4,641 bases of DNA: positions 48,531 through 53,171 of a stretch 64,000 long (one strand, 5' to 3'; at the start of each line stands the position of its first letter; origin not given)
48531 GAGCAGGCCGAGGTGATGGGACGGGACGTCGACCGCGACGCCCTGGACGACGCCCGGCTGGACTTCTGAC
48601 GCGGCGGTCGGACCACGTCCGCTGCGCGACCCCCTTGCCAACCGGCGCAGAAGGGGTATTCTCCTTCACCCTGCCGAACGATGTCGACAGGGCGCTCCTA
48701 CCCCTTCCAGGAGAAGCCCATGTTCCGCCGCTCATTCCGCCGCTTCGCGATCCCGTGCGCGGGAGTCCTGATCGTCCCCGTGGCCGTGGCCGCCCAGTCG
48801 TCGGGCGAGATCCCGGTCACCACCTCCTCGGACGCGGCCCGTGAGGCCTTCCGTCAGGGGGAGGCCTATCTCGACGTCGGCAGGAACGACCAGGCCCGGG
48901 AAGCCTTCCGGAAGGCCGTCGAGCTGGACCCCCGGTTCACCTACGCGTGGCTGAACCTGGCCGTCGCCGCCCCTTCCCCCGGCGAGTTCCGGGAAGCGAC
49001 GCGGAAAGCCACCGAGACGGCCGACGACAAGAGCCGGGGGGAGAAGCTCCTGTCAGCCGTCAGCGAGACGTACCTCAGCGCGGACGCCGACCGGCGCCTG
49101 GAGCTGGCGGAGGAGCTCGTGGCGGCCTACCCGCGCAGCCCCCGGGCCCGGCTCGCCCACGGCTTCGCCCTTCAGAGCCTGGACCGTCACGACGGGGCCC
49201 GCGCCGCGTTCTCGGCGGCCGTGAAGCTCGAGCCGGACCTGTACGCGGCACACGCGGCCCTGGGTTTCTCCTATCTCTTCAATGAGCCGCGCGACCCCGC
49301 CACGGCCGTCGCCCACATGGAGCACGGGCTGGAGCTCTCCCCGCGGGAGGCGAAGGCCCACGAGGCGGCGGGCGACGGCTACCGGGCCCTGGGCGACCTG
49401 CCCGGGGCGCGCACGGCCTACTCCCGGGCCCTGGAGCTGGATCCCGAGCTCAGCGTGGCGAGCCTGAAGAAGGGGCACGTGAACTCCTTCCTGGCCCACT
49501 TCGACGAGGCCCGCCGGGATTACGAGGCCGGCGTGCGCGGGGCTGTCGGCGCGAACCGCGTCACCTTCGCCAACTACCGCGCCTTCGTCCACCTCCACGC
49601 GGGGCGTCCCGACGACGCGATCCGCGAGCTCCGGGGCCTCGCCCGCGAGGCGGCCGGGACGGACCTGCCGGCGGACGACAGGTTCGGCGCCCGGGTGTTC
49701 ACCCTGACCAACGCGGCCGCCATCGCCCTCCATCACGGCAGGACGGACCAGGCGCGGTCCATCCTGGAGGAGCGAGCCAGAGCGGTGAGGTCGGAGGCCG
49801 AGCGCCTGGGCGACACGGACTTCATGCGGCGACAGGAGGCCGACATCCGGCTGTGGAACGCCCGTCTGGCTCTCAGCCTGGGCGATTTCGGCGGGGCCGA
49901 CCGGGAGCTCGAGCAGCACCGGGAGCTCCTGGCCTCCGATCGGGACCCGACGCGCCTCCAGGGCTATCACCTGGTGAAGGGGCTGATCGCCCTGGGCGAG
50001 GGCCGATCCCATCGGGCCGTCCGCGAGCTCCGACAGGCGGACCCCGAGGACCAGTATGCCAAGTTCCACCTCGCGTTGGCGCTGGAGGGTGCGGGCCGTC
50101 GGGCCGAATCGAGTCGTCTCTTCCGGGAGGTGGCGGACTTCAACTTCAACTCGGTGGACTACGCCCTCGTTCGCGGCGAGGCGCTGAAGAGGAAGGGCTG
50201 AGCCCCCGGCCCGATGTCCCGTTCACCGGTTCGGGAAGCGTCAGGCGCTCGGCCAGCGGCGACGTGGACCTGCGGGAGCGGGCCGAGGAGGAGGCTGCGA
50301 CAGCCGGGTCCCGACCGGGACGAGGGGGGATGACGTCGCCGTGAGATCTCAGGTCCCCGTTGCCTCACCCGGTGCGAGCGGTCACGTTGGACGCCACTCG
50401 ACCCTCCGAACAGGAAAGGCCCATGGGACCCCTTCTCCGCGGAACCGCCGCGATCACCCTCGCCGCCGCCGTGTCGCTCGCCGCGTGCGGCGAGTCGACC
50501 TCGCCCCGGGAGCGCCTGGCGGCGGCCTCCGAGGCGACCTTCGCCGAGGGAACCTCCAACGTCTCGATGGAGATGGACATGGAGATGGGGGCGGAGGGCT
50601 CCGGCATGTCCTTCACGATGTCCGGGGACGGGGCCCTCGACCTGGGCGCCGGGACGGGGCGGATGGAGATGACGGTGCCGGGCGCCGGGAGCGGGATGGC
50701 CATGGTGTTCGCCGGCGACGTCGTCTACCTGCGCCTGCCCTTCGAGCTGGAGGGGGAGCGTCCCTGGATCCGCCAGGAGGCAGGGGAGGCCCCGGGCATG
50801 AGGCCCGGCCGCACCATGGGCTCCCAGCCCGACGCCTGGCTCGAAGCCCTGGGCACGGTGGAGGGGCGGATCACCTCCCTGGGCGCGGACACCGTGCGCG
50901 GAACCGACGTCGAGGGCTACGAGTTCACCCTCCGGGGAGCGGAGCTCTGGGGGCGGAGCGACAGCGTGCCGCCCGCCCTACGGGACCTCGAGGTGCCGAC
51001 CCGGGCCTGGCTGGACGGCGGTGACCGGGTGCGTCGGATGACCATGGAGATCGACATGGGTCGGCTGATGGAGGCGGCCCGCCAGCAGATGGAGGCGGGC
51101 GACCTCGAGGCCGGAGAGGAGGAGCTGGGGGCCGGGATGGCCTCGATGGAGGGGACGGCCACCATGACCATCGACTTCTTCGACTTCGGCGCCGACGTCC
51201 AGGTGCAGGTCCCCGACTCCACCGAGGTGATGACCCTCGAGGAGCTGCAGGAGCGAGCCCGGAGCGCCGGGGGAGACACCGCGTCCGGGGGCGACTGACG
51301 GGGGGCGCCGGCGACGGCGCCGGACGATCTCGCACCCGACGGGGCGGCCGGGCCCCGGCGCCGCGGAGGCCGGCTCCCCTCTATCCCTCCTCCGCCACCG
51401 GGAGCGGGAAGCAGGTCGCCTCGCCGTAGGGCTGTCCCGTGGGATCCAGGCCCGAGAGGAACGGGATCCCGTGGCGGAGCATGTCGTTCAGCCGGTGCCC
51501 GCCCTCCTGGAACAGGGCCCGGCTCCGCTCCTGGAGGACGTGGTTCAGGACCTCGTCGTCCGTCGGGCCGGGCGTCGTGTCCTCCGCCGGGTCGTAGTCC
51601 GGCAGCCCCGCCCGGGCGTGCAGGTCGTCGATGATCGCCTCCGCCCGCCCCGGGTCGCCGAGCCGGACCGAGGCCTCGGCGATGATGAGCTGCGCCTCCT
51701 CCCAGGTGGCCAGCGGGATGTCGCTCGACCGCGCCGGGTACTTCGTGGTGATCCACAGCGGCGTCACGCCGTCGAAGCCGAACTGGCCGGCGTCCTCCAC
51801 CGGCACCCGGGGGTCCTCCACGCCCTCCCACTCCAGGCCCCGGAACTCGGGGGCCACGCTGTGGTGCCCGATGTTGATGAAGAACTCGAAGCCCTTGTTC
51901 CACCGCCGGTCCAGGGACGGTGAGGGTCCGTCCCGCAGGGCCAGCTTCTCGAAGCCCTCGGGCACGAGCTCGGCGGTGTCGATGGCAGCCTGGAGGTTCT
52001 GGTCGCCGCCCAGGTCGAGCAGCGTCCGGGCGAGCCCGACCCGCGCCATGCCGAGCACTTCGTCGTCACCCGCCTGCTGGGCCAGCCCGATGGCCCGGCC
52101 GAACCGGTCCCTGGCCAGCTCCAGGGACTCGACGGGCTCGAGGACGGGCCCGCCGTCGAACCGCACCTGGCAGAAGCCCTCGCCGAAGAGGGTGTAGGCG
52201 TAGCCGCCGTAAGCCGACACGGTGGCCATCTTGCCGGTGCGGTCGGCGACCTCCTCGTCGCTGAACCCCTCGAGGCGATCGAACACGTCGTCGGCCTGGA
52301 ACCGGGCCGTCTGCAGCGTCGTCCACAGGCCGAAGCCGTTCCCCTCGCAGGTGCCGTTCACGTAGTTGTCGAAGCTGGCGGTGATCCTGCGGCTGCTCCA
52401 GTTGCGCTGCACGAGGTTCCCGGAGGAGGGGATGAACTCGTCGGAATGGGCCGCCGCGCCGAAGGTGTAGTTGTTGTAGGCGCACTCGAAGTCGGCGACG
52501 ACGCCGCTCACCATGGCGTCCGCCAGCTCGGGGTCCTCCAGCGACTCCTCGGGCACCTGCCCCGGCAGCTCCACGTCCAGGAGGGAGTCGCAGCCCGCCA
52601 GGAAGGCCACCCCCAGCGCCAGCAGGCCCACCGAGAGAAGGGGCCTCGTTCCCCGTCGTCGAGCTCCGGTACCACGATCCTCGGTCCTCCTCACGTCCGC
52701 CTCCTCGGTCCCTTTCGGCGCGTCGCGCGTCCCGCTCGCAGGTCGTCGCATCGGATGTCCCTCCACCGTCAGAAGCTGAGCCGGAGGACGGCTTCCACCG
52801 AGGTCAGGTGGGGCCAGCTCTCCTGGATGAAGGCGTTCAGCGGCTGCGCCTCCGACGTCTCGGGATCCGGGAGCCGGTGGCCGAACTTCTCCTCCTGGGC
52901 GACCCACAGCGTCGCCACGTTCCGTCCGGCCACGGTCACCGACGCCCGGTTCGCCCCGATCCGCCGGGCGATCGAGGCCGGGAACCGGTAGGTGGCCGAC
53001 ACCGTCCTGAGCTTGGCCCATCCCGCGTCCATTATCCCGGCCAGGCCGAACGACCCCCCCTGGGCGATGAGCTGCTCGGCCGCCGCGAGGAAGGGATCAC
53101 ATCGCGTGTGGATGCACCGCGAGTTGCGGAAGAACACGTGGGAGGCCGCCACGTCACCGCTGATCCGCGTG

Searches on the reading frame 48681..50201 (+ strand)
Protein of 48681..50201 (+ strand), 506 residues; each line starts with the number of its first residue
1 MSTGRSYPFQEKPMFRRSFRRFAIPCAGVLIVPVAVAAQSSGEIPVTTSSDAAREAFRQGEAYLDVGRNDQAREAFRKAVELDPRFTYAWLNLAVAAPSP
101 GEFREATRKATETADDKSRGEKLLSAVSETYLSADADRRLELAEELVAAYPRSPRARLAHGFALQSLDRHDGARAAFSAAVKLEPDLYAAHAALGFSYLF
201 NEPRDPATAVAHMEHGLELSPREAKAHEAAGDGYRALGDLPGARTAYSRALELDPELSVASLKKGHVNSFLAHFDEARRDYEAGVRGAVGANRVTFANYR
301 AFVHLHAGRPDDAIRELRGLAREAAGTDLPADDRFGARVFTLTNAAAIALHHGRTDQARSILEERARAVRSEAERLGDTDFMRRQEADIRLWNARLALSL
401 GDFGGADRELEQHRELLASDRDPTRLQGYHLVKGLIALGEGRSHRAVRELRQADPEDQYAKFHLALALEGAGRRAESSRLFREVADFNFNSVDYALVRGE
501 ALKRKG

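Call 24: search_protein_families(library=pfam, max_evalue=0.000001, proteins=[window:48681-50201:+])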
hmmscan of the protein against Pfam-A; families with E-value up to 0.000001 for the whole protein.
window:48681-50201:+ (506 aa): 9 families
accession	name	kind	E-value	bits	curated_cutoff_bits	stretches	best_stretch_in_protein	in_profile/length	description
PF07719.23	TPR_2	-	5.7e-21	73.3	27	0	54-85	2-33/34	Tetratricopeptide repeat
PF13414.12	TPR_11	-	9e-19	67.3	26.8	0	60-96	1-37/42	TPR repeat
PF13181.12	TPR_8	-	2.9e-17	61.7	25.7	0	57-85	5-33/34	Tetratricopeptide repeat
PF14559.12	TPR_19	-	8.4e-17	61.7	25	0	437-495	1-62/68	Tetratricopeptide repeat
PF13432.12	TPR_16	-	3.7e-16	59.7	32.7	0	58-97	2-41/65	Tetratricopeptide repeat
PF00515.34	TPR_1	-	4e-15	55.3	27.8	0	57-86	5-34/34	Tetratricopeptide repeat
PF13428.12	TPR_14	-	9.9e-15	54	23.5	0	59-95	7-43/44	Tetratricopeptide repeat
PF13431.12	TPR_17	-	1.9e-13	49.9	24.4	0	75-96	1-22/34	Tetratricopeptide repeat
PF13174.12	TPR_6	-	6.4e-09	36.3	26.3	0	57-84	4-31/33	Tetratricopeptide repeat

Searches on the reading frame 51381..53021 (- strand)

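Call 24: search_protein_families(library=pfam, max_evalue=0.000001, proteins=[window:51381-53021:-])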
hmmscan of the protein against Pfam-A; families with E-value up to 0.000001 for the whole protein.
window:51381-53021:- (546 aa): 1 family
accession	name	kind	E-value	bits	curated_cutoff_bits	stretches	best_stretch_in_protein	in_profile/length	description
PF07980.17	SusD_RagB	-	5.4e-11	43.1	23.1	1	445-517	166-234/297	SusD family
